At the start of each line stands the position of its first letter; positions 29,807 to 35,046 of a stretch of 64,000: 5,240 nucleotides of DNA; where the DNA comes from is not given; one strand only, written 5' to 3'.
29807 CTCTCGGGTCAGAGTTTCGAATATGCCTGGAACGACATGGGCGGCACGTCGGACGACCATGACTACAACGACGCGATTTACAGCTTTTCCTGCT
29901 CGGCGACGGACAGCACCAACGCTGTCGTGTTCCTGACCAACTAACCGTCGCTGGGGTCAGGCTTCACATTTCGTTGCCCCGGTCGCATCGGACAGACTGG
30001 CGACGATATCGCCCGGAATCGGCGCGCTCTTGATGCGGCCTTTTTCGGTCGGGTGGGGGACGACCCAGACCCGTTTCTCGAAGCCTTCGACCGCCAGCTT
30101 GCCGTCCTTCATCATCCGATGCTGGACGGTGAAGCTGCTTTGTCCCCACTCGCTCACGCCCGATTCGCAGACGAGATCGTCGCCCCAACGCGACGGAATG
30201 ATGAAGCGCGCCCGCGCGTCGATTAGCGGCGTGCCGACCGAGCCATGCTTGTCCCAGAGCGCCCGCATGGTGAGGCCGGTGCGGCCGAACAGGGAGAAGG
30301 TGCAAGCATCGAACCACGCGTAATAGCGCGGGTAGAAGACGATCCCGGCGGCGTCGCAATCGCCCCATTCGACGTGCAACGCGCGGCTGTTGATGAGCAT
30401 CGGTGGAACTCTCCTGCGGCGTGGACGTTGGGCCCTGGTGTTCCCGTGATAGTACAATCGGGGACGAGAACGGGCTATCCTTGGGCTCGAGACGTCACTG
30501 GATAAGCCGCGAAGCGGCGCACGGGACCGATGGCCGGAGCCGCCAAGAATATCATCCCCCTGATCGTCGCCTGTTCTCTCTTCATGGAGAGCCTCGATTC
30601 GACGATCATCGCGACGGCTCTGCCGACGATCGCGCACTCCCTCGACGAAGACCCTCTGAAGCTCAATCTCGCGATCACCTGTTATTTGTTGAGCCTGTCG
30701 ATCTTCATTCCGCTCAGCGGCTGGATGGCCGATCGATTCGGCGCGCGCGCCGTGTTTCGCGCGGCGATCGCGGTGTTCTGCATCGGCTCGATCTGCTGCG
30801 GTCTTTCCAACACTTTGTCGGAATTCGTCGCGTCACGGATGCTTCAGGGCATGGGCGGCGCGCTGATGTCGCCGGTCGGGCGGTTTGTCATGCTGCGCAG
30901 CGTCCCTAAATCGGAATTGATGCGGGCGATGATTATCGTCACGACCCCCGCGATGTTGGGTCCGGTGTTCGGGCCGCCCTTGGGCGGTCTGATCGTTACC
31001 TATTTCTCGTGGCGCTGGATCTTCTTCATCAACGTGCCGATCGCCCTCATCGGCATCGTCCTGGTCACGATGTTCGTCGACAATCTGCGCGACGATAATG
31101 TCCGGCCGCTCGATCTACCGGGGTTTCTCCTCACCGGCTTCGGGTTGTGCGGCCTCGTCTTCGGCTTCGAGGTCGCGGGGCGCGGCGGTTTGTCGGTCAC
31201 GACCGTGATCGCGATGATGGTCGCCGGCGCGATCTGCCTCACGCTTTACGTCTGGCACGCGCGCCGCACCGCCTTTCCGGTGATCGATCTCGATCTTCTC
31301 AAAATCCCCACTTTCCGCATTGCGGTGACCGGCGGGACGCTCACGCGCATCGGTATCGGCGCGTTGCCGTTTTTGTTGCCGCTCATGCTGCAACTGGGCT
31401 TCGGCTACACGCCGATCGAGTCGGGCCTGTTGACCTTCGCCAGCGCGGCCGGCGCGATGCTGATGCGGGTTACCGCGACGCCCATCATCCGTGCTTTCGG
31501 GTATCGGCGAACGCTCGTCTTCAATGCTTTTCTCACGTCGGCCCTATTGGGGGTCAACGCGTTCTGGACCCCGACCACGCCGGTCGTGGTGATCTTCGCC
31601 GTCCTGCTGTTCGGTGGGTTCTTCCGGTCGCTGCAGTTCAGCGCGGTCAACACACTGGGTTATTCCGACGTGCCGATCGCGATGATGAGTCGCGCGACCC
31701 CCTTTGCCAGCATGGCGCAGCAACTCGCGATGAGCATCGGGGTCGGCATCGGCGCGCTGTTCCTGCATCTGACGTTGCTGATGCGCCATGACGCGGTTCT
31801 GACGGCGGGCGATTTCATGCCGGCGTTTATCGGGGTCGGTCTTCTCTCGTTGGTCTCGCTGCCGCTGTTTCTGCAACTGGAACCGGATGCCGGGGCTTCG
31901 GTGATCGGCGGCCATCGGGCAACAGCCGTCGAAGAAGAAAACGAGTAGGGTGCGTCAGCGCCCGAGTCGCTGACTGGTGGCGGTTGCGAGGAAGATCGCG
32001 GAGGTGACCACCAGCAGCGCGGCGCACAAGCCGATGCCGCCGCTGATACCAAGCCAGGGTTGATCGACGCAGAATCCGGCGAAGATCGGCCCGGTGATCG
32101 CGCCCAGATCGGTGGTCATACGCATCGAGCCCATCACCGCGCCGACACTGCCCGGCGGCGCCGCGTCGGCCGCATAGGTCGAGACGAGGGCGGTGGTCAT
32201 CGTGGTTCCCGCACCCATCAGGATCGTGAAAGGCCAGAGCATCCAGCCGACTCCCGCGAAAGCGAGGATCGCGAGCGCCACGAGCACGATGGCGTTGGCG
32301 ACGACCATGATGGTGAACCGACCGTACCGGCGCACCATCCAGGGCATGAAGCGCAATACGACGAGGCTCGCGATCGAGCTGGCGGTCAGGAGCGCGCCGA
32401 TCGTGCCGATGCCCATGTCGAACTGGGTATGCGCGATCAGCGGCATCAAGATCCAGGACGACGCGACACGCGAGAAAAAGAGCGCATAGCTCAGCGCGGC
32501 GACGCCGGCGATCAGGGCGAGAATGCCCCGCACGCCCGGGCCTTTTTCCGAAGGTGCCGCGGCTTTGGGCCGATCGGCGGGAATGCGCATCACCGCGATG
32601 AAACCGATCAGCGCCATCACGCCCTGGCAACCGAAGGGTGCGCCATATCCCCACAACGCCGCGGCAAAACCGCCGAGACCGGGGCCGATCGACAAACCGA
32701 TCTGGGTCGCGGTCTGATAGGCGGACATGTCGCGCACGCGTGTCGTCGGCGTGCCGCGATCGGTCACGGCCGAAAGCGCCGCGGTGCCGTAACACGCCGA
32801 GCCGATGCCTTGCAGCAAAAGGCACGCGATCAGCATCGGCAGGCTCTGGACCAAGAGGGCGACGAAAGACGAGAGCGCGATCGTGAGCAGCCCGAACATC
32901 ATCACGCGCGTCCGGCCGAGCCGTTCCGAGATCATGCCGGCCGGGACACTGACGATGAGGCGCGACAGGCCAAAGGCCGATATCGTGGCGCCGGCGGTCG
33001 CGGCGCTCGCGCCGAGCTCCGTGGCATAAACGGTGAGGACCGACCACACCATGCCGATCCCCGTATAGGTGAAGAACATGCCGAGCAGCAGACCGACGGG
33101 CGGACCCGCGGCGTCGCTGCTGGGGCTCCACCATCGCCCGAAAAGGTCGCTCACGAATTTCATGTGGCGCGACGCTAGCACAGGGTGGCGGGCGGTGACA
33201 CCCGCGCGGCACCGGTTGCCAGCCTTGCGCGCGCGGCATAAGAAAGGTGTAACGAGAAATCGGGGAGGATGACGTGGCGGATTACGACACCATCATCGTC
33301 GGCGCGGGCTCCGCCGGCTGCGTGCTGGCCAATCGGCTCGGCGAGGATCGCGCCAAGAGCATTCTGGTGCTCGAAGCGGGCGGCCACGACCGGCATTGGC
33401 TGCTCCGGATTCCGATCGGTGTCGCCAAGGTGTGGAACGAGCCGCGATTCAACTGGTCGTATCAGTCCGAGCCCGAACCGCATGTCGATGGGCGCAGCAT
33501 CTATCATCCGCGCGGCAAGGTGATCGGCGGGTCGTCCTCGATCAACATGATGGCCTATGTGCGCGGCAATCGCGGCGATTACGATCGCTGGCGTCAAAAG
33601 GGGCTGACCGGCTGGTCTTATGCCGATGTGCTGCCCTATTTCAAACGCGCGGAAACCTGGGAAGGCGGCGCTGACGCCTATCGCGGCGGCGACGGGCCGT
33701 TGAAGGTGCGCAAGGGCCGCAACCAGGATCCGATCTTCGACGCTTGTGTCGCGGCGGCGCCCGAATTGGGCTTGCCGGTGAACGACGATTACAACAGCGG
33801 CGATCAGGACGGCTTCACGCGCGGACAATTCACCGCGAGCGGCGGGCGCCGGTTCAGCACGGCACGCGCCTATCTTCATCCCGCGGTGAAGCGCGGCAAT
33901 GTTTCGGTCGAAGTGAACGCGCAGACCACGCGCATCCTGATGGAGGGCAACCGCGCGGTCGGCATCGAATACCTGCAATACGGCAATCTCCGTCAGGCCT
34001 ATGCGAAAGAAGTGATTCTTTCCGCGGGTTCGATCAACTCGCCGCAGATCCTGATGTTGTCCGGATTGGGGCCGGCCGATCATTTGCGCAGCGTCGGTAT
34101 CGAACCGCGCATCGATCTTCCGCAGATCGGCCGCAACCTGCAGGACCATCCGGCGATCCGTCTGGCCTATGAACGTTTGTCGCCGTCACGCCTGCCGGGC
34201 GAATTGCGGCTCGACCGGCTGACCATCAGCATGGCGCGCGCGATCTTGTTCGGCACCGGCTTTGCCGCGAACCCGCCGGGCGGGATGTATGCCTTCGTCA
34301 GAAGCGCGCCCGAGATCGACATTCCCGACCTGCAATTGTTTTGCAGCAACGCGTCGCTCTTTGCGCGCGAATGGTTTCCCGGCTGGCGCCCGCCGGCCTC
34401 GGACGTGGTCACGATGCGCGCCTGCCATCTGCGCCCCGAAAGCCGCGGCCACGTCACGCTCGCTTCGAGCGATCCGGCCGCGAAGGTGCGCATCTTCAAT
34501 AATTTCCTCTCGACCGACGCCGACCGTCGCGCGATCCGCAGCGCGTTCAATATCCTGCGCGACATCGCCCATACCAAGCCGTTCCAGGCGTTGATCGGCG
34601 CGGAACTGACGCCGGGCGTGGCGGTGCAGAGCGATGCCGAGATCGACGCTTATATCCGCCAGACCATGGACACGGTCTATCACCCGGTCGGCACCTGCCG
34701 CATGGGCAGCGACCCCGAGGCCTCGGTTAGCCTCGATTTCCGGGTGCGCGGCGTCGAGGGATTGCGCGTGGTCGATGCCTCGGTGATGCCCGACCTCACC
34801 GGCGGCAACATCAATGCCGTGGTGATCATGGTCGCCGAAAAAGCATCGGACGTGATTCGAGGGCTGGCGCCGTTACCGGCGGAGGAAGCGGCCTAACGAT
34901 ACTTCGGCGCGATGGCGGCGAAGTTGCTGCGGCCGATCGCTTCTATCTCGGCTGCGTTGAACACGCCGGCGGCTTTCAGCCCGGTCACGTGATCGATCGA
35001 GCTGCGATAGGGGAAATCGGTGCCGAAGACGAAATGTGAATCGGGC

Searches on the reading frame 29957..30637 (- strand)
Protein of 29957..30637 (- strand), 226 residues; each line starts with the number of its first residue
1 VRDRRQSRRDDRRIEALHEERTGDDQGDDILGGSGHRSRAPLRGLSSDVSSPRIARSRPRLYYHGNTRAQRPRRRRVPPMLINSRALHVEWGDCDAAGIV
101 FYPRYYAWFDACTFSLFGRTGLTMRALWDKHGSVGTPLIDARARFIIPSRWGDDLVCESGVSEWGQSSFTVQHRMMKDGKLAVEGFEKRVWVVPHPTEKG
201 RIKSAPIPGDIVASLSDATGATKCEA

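Call 9: search_protein_families(library=pfam, proteins=[window:29957-30637:-], max_evalue=0.01)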
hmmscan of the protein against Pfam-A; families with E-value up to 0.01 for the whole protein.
window:29957-30637:- (226 aa): 2 families
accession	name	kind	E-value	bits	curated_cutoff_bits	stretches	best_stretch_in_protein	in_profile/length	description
PF13279.12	4HBT_2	-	6.7e-15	56.1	25.5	1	89-213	1-120/122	Thioesterase-like superfamily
PF03061.28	4HBT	-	7.9e-09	36.2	20.6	1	98-179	2-74/79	Thioesterase superfamily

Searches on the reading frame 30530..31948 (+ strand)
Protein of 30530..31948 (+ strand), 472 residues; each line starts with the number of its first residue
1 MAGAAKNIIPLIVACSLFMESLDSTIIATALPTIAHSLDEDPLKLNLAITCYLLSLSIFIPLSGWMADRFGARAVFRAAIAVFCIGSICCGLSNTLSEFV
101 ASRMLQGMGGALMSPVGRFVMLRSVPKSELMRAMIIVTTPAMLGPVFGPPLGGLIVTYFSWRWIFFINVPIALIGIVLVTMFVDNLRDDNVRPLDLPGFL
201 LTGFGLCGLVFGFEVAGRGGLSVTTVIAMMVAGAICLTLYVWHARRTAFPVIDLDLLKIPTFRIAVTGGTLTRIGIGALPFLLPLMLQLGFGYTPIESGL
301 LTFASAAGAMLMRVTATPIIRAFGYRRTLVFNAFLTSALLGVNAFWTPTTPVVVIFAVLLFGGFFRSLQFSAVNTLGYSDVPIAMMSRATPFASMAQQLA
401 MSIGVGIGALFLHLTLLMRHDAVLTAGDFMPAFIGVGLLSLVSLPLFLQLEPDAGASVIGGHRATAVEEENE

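Call 9: search_protein_families(library=pfam, proteins=[window:30530-31948:+], max_evalue=0.01)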
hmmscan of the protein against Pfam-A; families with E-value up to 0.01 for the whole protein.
window:30530-31948:+ (472 aa): 4 families
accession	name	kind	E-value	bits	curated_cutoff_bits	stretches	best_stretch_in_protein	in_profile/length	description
PF07690.21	MFS_1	-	4.4e-52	177.6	33.4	1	14-404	2-346/347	Major Facilitator Superfamily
PF06609.19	TRI12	-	1.3e-06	27.6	23.2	1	28-182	64-216/599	Fungal trichothecene efflux pump (TRI12)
PF00083.30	Sugar_tr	-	1.7e-05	24.4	22.3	1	61-112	64-118/452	Sugar (and other) transporter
PF05977.19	MFS_3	-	8.2e-05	21.7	27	1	46-185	48-192/524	Transmembrane secretion effector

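Call 26: find_encoding_contigs(protein=window:30530-31948:+, flank=10000, max_places=1)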
Protein window:30530-31948:+ (472 aa): 9 contigs read that carry it; 1 place shown.
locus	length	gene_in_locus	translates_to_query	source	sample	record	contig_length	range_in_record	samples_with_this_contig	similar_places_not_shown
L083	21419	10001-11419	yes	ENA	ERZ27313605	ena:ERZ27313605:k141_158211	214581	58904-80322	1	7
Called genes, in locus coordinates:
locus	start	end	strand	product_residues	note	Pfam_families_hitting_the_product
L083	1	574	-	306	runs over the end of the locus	PF20434:BD-FAE, PF07859:Abhydrolase_3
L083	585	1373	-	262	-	PF00561:Abhydrolase_1, PF00975:Thioesterase (weak), PF12697:Abhydrolase_6, PF12146:Hydrolase_4 (weak)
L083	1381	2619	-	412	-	PF00296:Bac_luciferase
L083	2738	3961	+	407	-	PF07883:Cupin_2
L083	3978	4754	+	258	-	PF05050:Methyltransf_21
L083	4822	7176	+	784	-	PF01315:Ald_Xan_dh_C, PF02738:MoCoBD_1, PF20256:MoCoBD_2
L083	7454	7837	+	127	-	-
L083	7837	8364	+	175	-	PF07811:TadE (weak)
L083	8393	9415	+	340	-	PF13400:Tad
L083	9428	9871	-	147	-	PF13279:4HBT_2, PF03061:4HBT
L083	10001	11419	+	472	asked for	PF00083:Sugar_tr (weak), PF06609:TRI12 (weak), PF07690:MFS_1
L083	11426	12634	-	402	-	PF07690:MFS_1, PF12832:MFS_1_like (weak), PF00083:Sugar_tr (faint), PF05977:MFS_3, PF07690:MFS_1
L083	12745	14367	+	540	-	PF00732:GMC_oxred_N, PF05199:GMC_oxred_C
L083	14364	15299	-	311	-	PF04909:Amidohydro_2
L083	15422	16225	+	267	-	PF05050:Methyltransf_21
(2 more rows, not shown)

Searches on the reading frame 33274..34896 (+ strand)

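Call 9: search_protein_families(library=pfam, proteins=[window:33274-34896:+], max_evalue=0.01)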
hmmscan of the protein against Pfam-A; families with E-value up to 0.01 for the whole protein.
window:33274-34896:+ (540 aa): 6 families
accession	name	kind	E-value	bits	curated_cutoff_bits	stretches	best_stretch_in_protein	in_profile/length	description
PF00732.25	GMC_oxred_N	-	8.4e-58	196.2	23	1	4-294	1-218/218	GMC oxidoreductase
PF05199.19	GMC_oxred_C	-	2.4e-37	129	24.6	1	388-521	1-139/139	GMC oxidoreductase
PF07992.20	Pyr_redox_2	-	0.0011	18.9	26.1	0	4-37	1-33/291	Pyridine nucleotide-disulphide oxidoreductase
PF00890.30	FAD_binding_2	-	0.0012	18.6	20.4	0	5-37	1-32/414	FAD binding domain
PF13450.12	NAD_binding_8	-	0.0035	18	21.9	1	8-38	1-30/68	NAD(P)-binding Rossmann-like domain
PF05834.18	Lycopene_cycl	-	0.0073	15.9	23.4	0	5-36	1-33/380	Lycopene cyclase protein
